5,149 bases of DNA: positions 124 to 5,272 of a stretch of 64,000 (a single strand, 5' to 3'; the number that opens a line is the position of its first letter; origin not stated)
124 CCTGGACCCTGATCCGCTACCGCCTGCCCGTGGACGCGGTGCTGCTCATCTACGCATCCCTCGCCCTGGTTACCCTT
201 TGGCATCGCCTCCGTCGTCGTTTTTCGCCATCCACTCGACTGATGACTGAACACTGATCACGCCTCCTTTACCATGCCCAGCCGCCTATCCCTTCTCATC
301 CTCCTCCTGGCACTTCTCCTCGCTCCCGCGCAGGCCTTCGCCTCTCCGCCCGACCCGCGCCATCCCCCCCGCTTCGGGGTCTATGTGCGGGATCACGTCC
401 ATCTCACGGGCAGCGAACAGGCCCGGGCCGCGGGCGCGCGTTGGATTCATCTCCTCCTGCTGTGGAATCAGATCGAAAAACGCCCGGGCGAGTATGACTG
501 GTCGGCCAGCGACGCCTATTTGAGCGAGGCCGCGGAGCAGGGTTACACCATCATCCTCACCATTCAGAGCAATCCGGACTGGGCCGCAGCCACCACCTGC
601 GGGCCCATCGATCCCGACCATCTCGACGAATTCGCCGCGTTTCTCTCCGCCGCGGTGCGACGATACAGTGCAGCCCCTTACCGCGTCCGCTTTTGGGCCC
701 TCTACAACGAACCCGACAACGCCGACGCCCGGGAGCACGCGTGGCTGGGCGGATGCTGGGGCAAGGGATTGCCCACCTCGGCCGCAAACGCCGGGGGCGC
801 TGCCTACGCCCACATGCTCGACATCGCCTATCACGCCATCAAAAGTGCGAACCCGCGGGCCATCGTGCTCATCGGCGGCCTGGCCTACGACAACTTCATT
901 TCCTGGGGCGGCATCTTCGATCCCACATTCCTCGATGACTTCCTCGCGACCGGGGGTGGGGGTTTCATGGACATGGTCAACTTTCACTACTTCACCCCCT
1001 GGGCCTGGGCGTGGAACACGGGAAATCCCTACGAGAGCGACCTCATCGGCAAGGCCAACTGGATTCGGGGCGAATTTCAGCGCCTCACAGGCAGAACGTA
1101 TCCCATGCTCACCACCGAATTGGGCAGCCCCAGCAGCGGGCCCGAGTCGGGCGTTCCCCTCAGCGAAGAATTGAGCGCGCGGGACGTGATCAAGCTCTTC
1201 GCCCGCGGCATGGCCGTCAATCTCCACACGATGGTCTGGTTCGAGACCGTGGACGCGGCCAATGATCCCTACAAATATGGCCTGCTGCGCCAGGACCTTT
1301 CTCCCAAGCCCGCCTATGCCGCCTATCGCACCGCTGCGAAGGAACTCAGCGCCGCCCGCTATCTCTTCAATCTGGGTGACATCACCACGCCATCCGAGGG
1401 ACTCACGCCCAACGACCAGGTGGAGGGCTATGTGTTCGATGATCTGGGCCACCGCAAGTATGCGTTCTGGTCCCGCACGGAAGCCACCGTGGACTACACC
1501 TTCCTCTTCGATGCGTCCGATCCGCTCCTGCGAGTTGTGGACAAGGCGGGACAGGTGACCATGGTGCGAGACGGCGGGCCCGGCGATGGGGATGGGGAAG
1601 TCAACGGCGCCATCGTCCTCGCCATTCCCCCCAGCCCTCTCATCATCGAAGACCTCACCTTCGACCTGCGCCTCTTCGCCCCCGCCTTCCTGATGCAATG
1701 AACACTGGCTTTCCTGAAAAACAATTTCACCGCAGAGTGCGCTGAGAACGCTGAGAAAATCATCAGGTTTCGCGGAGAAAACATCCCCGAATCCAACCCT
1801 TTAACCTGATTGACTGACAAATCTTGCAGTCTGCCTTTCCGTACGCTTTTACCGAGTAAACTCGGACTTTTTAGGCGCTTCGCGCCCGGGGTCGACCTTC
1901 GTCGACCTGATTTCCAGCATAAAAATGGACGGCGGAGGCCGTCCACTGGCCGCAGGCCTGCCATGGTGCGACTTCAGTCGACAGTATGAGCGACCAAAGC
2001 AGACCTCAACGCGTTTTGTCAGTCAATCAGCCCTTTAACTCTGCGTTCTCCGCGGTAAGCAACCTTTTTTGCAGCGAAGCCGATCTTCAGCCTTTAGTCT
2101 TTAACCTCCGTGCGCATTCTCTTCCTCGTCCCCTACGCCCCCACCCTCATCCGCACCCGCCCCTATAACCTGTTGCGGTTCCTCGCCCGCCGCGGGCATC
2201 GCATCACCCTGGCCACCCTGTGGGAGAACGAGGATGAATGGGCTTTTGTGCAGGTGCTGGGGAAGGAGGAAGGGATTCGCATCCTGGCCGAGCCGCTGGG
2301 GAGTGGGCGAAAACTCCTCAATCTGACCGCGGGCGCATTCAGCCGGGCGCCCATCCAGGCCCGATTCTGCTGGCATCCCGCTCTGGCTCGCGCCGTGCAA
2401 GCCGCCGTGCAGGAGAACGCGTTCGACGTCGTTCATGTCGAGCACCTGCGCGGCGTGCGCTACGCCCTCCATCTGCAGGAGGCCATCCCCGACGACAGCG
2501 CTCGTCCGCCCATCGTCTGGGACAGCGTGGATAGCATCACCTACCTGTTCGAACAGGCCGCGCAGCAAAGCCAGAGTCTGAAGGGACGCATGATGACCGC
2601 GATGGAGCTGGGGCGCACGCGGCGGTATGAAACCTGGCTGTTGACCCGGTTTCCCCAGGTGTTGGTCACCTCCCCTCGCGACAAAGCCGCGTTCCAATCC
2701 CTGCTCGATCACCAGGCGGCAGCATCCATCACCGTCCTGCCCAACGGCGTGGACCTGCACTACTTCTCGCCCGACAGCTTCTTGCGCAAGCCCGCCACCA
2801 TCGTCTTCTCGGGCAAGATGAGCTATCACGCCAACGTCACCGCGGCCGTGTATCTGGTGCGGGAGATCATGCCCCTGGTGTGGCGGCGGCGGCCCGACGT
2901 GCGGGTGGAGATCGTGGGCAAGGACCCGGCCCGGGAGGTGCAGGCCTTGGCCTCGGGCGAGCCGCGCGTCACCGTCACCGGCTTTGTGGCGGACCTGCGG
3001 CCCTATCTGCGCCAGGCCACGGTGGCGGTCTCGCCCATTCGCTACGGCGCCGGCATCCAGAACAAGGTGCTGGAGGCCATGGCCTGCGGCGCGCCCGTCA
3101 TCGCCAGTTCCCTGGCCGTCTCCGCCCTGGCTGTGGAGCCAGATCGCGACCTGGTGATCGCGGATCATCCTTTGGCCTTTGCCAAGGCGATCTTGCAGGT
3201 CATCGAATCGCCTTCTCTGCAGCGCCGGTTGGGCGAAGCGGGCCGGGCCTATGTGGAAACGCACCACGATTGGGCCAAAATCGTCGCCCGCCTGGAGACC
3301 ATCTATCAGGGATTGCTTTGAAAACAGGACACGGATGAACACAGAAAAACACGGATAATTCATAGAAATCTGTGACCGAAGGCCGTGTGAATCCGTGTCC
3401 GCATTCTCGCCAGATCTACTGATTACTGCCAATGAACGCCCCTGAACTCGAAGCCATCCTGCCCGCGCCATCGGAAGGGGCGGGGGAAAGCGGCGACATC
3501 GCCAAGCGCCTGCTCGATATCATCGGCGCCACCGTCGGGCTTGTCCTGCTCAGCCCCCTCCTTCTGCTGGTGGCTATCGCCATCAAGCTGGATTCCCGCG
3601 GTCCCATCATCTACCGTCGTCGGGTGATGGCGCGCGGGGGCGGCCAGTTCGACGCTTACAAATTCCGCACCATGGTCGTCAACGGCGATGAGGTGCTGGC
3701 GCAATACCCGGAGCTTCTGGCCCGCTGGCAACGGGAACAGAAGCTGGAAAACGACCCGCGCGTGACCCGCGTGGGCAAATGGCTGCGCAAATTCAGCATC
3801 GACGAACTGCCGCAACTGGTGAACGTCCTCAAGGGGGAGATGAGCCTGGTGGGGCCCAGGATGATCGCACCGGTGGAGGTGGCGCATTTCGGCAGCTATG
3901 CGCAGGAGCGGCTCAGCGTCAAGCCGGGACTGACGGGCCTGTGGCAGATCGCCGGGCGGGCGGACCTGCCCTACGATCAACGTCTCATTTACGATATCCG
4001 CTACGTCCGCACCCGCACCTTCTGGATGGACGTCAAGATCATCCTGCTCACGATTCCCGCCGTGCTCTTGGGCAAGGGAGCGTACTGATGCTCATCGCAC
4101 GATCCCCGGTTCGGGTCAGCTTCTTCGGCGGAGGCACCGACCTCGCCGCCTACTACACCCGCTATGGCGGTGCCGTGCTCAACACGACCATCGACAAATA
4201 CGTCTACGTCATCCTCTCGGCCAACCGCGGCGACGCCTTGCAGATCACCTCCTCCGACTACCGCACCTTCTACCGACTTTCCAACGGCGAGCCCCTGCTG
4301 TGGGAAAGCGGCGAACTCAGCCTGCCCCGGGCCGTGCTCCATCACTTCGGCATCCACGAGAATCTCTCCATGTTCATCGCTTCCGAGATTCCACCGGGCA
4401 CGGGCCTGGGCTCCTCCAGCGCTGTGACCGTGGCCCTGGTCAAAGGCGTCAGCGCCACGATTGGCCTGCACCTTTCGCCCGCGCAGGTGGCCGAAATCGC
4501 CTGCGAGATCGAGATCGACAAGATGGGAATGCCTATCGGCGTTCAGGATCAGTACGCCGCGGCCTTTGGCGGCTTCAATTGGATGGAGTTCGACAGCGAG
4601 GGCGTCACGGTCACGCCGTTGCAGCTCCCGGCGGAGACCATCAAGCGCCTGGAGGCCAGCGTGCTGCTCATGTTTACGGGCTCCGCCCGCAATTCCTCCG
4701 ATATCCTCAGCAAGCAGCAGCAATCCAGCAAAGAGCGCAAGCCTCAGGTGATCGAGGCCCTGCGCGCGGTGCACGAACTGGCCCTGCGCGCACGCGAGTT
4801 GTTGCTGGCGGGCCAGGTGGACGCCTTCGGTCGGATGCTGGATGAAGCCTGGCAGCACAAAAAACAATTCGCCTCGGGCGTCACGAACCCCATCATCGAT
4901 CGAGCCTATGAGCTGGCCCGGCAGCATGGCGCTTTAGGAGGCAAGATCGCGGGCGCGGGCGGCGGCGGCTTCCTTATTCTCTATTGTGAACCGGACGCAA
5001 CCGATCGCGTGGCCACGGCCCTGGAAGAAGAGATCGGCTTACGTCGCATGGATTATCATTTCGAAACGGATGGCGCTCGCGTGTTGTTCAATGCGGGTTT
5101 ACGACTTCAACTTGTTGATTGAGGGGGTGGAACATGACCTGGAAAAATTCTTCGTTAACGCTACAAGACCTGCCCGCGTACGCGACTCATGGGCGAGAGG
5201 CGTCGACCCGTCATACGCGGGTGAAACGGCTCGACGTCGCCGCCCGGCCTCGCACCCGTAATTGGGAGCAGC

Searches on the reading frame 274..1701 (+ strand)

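Call 57: search_protein_families(library=pfam, proteins=[window:274-1701:+], max_evalue=0.001)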
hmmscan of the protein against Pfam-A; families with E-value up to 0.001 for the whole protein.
window:274-1701:+ (475 aa): 1 family
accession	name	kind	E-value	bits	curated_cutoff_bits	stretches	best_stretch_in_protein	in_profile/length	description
PF00150.24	Cellulase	-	1.1e-05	25.5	23.5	1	53-288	33-241/272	Cellulase (glycosyl hydrolase family 5)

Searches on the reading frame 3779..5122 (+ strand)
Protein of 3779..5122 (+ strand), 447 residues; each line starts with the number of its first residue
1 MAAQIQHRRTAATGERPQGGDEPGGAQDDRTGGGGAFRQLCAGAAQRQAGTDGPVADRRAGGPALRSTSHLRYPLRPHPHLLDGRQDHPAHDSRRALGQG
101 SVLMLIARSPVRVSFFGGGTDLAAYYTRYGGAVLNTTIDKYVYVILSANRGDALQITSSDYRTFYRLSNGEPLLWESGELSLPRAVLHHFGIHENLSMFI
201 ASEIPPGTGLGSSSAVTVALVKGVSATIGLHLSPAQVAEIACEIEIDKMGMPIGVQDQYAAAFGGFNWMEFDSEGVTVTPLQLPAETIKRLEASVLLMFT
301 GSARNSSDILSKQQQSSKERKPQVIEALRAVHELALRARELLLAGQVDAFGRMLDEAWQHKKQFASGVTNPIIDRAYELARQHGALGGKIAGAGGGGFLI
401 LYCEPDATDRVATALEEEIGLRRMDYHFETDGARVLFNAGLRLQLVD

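Call 57: search_protein_families(library=pfam, proteins=[window:3779-5122:+], max_evalue=0.001)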
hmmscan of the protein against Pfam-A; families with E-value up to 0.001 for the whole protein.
window:3779-5122:+ (447 aa): 2 families
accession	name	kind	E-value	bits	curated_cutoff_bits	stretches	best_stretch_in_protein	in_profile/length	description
PF00288.32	GHMP_kinases_N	-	3.9e-18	65.9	22.3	1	186-265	10-87/87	GHMP kinases N terminal domain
PF08544.19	GHMP_kinases_C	-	1e-13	51.9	21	1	339-417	2-81/85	GHMP kinases C terminal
